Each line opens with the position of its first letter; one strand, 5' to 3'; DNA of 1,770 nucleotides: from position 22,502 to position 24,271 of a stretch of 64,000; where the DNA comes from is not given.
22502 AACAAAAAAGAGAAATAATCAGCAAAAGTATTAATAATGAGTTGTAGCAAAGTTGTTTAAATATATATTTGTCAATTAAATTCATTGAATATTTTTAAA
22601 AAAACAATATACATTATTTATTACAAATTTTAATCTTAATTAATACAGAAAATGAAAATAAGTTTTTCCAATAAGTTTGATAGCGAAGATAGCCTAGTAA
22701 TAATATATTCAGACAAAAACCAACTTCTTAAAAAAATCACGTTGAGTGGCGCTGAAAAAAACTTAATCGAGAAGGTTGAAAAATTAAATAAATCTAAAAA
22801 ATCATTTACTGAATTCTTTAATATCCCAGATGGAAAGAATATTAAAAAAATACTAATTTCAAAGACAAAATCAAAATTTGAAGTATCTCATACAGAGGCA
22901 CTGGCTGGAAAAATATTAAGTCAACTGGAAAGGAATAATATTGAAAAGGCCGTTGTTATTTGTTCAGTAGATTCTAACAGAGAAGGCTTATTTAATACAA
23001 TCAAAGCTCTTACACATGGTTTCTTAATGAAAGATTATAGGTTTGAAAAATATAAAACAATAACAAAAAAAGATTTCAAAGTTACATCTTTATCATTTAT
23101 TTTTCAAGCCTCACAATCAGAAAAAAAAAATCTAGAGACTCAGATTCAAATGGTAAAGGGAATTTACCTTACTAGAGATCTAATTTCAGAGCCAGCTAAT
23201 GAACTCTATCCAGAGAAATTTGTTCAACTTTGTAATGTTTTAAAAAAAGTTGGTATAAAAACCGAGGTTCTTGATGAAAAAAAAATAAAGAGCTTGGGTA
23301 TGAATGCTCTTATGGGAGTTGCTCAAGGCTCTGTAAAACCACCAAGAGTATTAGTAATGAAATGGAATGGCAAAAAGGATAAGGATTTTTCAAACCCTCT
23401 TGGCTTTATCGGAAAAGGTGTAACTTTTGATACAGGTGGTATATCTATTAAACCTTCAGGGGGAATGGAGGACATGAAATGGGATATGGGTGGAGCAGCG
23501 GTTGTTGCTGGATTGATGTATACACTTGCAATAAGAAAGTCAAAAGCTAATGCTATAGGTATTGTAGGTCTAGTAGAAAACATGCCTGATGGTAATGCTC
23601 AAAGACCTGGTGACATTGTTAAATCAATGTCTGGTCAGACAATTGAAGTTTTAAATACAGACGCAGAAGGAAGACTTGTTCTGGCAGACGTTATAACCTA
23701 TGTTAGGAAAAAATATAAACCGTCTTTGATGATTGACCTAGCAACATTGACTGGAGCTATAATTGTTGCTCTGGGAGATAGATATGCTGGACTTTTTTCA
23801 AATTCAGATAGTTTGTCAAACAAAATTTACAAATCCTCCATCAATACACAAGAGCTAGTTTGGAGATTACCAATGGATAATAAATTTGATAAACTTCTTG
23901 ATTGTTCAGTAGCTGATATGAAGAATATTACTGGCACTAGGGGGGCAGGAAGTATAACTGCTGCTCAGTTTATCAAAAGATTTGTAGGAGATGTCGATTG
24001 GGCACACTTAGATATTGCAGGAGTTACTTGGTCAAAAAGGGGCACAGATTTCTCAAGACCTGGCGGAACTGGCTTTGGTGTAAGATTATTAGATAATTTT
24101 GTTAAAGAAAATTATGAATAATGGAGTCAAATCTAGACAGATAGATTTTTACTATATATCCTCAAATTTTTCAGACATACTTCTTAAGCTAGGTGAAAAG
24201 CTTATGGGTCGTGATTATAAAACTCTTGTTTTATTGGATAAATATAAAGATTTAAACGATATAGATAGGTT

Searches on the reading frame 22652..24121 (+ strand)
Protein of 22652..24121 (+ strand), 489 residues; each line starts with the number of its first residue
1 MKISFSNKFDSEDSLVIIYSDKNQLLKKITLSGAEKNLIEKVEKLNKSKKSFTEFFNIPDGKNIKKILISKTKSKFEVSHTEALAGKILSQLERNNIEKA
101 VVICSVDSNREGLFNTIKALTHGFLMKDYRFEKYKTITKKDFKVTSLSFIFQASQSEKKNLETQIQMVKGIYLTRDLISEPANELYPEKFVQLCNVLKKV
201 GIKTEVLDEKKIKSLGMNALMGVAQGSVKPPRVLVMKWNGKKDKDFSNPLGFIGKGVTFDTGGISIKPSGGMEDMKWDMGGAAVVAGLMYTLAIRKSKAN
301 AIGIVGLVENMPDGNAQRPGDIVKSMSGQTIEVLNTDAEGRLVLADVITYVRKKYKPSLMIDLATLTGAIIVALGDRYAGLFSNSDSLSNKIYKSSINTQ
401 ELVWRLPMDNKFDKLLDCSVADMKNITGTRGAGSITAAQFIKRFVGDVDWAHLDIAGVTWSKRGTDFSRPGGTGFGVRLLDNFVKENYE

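Call 11: search_protein_families(library=ncbifam, proteins=[window:22652-24121:+], max_evalue=1e-10)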
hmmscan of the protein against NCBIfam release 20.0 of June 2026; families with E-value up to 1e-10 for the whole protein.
window:22652-24121:+ (489 aa): 13 families
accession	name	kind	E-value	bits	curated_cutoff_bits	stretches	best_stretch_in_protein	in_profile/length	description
NF002077.0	PRK00913.2-4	equivalog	1.6e-185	617.9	471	1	1-489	5-500/501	leucyl aminopeptidase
NF002075.0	PRK00913.2-2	equivalog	3.7e-174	580.3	468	1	10-489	18-501/502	leucyl aminopeptidase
NF002083.0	PRK00913.3-5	equivalog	1.4e-130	436.5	468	1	8-487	11-490/492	leucyl aminopeptidase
NF002074.0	PRK00913.1-4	equivalog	4.8e-123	411.6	415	1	13-486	16-492/496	leucyl aminopeptidase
NF002073.0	PRK00913.1-2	equivalog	8.1e-121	404.3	432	1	60-485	78-499/505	leucyl aminopeptidase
NF002082.0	PRK00913.3-4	equivalog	2.4e-110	369.7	552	1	91-486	94-502/504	leucyl aminopeptidase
NF002076.0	PRK00913.2-3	equivalog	1.9e-106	357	491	1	21-486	25-492/494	leucyl aminopeptidase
NF002072.0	PRK00913.1-1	equivalog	4.6e-96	322.4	826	1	129-484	138-492/502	leucyl aminopeptidase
NF002080.0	PRK00913.3-2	equivalog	1.9e-92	310.5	475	1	125-459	89-423/447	leucyl aminopeptidase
NF002081.0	PRK00913.3-3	equivalog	1.4e-89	301.2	485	1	64-486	56-480/485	leucyl aminopeptidase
NF002078.0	PRK00913.2-5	equivalog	2.8e-88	296.6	622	1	13-484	17-494/500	leucyl aminopeptidase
NF003450.0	PRK05015.1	equivalog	4.8e-75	252.8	437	1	152-486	91-427/429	aminopeptidase PepB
NF002079.0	PRK00913.3-1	equivalog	1.3e-63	215.4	1013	1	81-486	73-491/496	leucyl aminopeptidase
